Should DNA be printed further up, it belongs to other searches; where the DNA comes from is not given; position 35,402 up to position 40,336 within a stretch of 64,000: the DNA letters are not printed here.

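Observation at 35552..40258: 1568-aa single-polypeptide fusion of GT2 (Dpm1-like), processive GT2 (QxxRW), Wzx-like flippase and GT4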

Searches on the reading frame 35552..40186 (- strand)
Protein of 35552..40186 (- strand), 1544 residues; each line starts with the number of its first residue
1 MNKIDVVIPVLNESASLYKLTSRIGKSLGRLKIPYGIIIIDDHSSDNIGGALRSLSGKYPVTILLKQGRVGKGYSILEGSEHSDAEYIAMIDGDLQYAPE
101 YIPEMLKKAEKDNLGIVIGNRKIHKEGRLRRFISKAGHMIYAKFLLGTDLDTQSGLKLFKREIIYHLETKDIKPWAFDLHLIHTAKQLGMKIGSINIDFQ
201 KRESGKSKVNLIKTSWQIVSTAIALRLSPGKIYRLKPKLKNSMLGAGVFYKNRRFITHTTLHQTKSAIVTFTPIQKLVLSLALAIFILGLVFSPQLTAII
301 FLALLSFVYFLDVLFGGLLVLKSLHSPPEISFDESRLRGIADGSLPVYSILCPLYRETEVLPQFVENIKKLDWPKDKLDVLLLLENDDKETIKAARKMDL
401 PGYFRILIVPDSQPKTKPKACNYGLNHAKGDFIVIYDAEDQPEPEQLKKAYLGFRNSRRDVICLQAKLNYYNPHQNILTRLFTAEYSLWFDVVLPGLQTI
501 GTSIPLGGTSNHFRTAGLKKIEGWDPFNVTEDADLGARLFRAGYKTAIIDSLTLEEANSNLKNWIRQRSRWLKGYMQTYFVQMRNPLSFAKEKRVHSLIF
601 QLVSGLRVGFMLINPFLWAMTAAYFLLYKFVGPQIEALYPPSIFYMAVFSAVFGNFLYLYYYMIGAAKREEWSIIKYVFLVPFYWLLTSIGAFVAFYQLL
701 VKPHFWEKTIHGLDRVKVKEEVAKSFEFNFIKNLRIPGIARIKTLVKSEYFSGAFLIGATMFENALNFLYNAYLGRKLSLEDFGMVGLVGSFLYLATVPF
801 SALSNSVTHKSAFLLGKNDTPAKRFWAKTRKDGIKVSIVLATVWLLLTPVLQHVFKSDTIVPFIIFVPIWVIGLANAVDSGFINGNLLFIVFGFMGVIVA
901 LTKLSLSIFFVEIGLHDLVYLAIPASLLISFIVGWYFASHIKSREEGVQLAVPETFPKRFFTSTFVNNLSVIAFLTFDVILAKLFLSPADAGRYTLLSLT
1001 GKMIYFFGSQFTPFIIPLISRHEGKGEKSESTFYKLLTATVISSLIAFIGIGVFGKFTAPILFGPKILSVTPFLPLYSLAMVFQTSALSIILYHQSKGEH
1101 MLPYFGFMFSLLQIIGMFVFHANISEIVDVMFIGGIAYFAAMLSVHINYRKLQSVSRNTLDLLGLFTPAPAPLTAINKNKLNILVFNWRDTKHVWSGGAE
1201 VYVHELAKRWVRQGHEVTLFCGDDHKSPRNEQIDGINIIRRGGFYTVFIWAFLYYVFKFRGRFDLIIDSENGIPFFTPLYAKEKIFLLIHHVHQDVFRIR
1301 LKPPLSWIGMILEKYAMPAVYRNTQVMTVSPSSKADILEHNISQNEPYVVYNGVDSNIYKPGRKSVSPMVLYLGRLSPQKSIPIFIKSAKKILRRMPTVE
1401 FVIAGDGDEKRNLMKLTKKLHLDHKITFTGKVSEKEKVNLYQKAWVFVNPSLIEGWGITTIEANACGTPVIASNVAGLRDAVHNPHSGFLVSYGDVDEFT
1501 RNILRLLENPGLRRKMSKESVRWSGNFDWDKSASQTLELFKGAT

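Call 5: search_protein_families(library=pfam, proteins=[window:35552-40186:-], max_evalue=0.01)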
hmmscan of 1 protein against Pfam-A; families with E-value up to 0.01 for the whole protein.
window:35552-40186:- (1544 aa): 10 families
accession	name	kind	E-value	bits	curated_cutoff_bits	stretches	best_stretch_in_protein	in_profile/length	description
PF00534.26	Glycos_transf_1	-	4.9e-41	140.6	26.4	1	1362-1520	10-169/172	Glycosyl transferases group 1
PF00535.33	Glycos_transf_2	-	4.2e-37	128.1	23.3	2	6-164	2-164/168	Glycosyl transferase family 2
PF13692.12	Glyco_trans_1_4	-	1.3e-34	119.9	27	1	1368-1509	2-142/142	Glycosyl transferases group 1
PF13641.12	Glyco_tranf_2_3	-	2.6e-24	86.9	27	1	348-573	3-229/230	Glycosyltransferase like family 2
PF13632.12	Glyco_trans_2_3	-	9.5e-22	78.2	27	1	432-626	1-197/198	Glycosyl transferase family group 2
PF13439.12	Glyco_transf_4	-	8.9e-19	68.6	28.5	1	1197-1356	2-168/170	Glycosyltransferase Family 4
PF13579.12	Glyco_trans_4_4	-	3.9e-11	44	29.7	1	1197-1353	1-158/158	Glycosyl transferase 4-like domain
PF20706.3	GT4-conflict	-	1.3e-09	38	26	1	1343-1486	170-324/385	Family 4 Glycosyltransferase in conflict systems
PF13506.12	Glyco_transf_21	-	1.2e-08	35.1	21.7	1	407-571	6-172/174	Glycosyl transferase family 21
PF13524.12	Glyco_trans_1_2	-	2.3e-08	34.5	25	1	1393-1531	9-137/144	Glycosyl transferase-like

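Call 6: search_protein_families(library=ncbifam, proteins=[window:35552-40186:-], max_evalue=0.01)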
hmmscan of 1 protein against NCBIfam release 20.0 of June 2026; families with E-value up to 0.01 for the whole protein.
window:35552-40186:- (1544 aa): 66 families (the best 25 are shown)
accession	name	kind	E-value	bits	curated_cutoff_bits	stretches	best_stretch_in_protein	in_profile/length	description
TIGR03449.1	mycothiol_MshA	equivalog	7e-35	120.7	462.5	1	1340-1543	183-403/406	D-inositol-3-phosphate glycosyltransferase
NF041010.1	glycosy_Agl16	equivalog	5e-29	101.3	575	1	1197-1541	15-349/352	glycosylation protein Agl16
TIGR02149.1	glgA_Coryne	subfamily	1.3e-28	100.3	302.4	1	1319-1541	141-388/391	glycogen synthase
TIGR03937.1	PgaC_IcaA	equivalog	1.1e-26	93.8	422.3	2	339-702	38-393/407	poly-beta-1,6-N-acetyl-D-glucosamine synthase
TIGR03999.1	thiol_BshA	equivalog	2.2e-25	89.4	273.7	1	1321-1540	143-370/375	N-acetyl-alpha-D-glucosaminyl L-malate synthase BshA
NF041876.1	EPS_EpsE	equivalog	2.1e-24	86.5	400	1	1357-1520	204-372/389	exopolysaccharide biosynthesis GT4 family glycosyltransferase EpsE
NF007986.1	PRK10714.1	equivalog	7.4e-22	77.8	529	1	2-214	6-215/316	undecaprenyl-phosphate 4-deoxy-4-formamido-L-arabinose transferase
NF038295.1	EPS_HpsP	equivalog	1.1e-21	77.3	550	1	1365-1541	205-385/388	hormogonium polysaccharide biosynthesis glycosyltransferase HpsP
TIGR04157.1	glyco_rSAM_CFB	subfamily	4.2e-21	75.4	400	1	1368-1519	228-384/406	TIGR04157 family glycosyltransferase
TIGR03088.1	stp2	hypoth_equivalog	1.7e-20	73.4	409.05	1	1342-1541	157-371/374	TIGR03088 family PEP-CTERM/XrtA system glycosyltransferase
NF047588.1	GlcsyltransPgfSStrep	equivalog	5.6e-20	71.8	500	1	3-289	2-281/308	glycosyltransferase PgfS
TIGR04047.1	MSMEG_0565_glyc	hypoth_equivalog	3e-19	69.4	259.85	1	1314-1541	130-372/373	MSMEG_0565 family glycosyltransferase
TIGR03030.1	CelA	equivalog_domain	4.2e-19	68.1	699.1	1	344-587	129-387/714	UDP-forming cellulose synthase catalytic subunit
NF050056.1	ProtGlycPglH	equivalog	1.2e-18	67.3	600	1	1324-1541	138-351/354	GalNAc-alpha-(1->4)-GalNAc-alpha-(1->3)-diNAcBac-PP-undecaprenol alpha-1,4-N-acetyl-D-galactosaminyltransferase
NF038229.1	Glyco4_Geo_Pelo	equivalog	3.6e-18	65.7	400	1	1367-1536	161-329/338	GPMC system family 4 glycosyltransferase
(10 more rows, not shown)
